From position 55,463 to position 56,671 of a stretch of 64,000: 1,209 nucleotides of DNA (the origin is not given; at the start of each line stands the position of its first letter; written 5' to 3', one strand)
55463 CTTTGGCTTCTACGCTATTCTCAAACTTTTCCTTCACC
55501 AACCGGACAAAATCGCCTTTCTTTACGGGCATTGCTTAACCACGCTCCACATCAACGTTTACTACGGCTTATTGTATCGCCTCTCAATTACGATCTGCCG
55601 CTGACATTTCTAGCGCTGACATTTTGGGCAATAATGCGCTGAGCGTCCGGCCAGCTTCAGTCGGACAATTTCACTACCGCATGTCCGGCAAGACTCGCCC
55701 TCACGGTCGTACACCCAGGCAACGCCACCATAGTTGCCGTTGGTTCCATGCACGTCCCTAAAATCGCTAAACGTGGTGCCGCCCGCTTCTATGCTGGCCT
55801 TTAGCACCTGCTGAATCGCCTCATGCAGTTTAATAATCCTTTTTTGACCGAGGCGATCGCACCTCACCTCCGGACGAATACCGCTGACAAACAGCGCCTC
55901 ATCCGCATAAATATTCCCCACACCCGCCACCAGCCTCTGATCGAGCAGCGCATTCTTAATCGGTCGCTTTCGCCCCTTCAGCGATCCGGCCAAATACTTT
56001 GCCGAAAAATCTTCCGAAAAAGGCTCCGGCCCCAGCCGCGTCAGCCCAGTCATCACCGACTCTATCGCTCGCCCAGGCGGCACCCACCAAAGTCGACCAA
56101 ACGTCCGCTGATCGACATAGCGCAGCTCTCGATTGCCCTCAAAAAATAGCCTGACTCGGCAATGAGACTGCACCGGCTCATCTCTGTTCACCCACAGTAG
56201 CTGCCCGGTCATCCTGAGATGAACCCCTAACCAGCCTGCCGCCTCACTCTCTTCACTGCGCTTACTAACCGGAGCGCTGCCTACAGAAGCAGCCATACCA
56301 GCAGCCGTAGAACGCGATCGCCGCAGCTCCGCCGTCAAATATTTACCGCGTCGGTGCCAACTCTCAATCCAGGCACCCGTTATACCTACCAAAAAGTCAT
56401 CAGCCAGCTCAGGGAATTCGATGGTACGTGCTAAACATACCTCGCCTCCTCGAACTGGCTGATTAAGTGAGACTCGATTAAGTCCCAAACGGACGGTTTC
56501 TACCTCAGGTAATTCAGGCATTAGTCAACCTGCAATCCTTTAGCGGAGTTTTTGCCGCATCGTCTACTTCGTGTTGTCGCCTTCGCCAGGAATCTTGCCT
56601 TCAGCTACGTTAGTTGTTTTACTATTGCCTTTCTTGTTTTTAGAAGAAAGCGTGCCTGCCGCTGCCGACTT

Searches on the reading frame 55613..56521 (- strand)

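Call 58: search_protein_families(library=pfam, proteins=[window:55613-56521:-], max_evalue=0.00001)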
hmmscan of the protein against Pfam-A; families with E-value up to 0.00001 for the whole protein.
window:55613-56521:- (303 aa): 3 families
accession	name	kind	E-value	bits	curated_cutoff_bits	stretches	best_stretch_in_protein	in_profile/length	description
PF01149.29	Fapy_DNA_glyco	-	1.5e-29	103.4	25.5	1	1-144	1-117/117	Formamidopyrimidine-DNA glycosylase N-terminal domain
PF06831.19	H2TH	-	2.3e-29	101.6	34.7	1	163-253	1-91/93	Formamidopyrimidine-DNA glycosylase H2TH domain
PF06827.20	zf-FPG_IleRS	-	9.6e-08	32.2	21.3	1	275-302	1-28/30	Zinc finger found in FPG and IleRS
